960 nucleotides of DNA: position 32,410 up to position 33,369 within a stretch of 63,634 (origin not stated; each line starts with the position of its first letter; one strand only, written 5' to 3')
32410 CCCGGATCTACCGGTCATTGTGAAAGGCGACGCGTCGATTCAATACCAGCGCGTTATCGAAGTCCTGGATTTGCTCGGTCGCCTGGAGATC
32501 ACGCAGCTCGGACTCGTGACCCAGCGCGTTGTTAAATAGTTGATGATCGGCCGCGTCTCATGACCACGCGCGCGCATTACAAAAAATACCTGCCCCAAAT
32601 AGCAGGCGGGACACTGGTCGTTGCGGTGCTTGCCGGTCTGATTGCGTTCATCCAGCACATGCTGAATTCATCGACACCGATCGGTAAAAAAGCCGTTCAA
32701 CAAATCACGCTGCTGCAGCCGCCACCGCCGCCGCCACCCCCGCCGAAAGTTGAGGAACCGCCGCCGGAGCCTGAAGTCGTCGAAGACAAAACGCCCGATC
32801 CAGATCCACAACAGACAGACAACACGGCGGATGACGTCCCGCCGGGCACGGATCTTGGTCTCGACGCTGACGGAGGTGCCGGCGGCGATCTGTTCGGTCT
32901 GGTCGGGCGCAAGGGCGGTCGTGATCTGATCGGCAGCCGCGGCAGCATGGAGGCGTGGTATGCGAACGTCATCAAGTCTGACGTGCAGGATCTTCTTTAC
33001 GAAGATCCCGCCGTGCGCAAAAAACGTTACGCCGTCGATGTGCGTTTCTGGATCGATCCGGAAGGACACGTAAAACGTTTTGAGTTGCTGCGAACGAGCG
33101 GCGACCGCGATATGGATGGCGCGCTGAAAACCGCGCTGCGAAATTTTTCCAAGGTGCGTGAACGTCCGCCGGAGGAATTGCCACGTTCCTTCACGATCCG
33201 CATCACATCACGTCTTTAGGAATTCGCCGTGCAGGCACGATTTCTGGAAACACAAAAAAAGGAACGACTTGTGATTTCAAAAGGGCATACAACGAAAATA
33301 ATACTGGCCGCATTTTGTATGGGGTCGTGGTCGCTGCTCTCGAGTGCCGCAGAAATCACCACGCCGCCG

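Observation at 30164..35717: TonB-type motor with a LamG/DUF2341-decorated ExbB, a dedicated 602-aa porin and a coiled-coil protein, but no TonB-dependent receptor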

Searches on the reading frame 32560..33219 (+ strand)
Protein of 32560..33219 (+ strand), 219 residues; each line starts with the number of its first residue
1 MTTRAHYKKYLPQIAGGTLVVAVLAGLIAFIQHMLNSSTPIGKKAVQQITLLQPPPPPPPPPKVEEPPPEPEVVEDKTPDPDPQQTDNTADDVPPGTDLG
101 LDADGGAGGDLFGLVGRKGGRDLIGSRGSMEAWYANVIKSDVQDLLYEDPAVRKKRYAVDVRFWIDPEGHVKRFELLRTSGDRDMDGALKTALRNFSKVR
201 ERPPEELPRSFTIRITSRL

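Call 5: search_protein_families(library=pfam, proteins=[window:32560-33219:+], max_evalue=0.01)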
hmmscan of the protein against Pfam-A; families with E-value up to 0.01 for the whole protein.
window:32560-33219:+ (219 aa): 3 families
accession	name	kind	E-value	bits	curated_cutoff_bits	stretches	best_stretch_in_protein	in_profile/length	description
PF13103.11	TonB_2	-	1.7e-08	34.9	22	1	132-213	2-83/85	TonB C terminal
PF03544.19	TonB_C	-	7.8e-05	23.5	24.6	1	159-215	18-73/79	Gram-negative bacterial TonB protein C-terminal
PF06519.16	TolA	-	0.003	18.2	25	1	132-202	14-80/96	TolA C-terminal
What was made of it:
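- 32560..33219 (+): TonB/TolA-like transducer. It has an N-terminal transmembrane helix, a 9-Pro run with a PEPE spacer, an invariant Gly-rich motif (residues 97-121) and a C-terminal domain (residues 128-219). Pfam TonB_2 at 34.9 bits (call 5).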

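Call 6: search_protein_families(library=ncbifam, proteins=[window:32560-33219:+], max_evalue=0.01)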
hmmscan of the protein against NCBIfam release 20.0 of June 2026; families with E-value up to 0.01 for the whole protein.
window:32560-33219:+ (219 aa): 3 families
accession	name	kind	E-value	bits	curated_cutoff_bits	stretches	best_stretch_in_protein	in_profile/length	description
TIGR01352.1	tonB_Cterm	subfamily_domain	3.9e-09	36.7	27.1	1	158-216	15-72/76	TonB family protein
TIGR02794.1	tolA_full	equivalog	8e-07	28.6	59.45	1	131-213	276-358/362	cell envelope integrity protein TolA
NF033761.1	gliding_GltJ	equivalog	0.0023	17.1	450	1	14-90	376-451/671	adventurous gliding motility protein GltJ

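Call 55: find_homologous_proteins(query=window:32560-33219:+, max_evalue=0.00001)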
Query window:32560-33219:+ (219 aa): 240 proteins with E <= 0.00001 among 920 candidates; the best 120 are listed.
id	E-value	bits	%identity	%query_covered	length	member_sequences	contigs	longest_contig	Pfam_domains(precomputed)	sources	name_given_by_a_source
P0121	8.0e-143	492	100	100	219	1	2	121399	PF13103.12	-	-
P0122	5.4e-115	401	79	100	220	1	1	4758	PF13103.12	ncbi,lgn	-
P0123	1.1e-83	298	61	100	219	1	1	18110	-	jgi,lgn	jgi:protein TonB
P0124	3.5e-82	293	59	100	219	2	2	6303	-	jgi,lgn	jgi:protein TonB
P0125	4.0e-80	287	58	100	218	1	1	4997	-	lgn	-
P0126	7.0e-80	286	58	100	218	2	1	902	-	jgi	jgi:protein TonB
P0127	1.2e-79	285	59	100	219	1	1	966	PF13103.12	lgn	-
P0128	7.7e-77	276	57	100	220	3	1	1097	PF13103.12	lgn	-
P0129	1.7e-76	275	56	100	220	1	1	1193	PF13103.12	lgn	-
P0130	2.6e-76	274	58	100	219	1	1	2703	PF13103.12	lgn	-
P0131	3.3e-75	271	57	100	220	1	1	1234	PF13103.12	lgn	-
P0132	6.7e-73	263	54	100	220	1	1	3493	PF13103.12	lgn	-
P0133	1.2e-72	262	51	99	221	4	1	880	PF13103.12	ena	-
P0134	1.4e-72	262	50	100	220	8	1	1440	PF13103.12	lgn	-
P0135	7.0e-72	260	55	100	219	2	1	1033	PF13103.12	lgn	-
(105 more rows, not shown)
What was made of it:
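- Sources annotate the third gene as 'protein TonB' or 'energy transducer TonB' (call 55).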

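Call 65: search_solved_structures(query=window:32560-33219:+, max_evalue=1, show_alignments=2)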
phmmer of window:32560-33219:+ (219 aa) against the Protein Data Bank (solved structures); distinct sequences matched with E-value up to 1: 6.
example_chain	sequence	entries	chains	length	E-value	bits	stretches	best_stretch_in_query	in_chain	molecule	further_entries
6fx0_A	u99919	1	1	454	0.011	18.5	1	42-99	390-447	Retinoic acid receptor gamma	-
6s3w_A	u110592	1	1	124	0.014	18.2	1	148-210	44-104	Cell envelope integrity/translocation protein TolA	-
1lr0_A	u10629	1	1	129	0.015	18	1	148-210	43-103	TolA protein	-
2m2k_A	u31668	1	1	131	0.046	16.5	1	146-215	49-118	HasB protein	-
9ych_0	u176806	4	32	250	0.093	15.5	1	35-98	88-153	Pre-protein VI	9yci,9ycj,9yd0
6c0d_A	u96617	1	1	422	0.13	15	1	97-192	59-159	Amidase, hydantoinase/carbamoylase family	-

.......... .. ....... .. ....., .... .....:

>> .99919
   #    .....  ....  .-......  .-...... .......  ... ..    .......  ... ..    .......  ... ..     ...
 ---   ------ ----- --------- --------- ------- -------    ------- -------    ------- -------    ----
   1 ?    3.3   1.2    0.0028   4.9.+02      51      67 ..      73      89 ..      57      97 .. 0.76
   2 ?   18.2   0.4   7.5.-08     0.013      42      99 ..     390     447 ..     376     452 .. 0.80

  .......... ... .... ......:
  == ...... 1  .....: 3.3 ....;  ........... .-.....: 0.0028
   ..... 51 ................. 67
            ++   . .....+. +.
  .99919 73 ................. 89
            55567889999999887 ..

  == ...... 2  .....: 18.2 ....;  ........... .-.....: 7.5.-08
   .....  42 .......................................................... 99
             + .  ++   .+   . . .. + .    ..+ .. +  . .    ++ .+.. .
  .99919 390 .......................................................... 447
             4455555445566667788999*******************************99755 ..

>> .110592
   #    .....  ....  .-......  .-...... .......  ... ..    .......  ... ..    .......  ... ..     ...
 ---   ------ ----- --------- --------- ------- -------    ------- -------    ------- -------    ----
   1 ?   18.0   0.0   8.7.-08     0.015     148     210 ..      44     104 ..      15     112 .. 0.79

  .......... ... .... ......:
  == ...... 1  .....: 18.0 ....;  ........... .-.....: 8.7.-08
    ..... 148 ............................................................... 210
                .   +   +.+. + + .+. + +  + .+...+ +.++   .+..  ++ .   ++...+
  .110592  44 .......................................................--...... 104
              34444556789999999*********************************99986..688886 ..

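Call 88: find_encoding_contigs(protein=P0122, flank=10000, max_places=2)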
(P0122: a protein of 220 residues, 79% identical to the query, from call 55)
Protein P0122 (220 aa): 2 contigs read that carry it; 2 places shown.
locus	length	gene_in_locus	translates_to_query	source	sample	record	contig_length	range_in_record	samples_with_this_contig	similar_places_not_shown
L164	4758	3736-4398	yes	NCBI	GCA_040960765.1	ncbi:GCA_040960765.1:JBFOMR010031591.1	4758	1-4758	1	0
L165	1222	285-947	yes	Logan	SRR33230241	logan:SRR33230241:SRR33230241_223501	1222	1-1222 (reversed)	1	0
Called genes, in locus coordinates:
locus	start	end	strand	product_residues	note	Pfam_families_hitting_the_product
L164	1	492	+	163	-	?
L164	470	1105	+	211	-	-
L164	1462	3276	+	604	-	PF10102:DUF2341, PF13385:Laminin_G_3, PF02210:Laminin_G_2 (weak), PF01618:MotA_ExbB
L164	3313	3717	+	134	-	PF02472:ExbD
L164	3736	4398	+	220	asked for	PF13103:TonB_2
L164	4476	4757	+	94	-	?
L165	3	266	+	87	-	?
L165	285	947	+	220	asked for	PF13103:TonB_2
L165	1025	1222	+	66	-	?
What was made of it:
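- Checked: The likely true start is the ATG at 30278 (MAKRL..), which has an AAGGA ribosome-binding site and a signal peptide ending AQA|WWNDSW; the closest relative is called at 604 aa (call 88).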
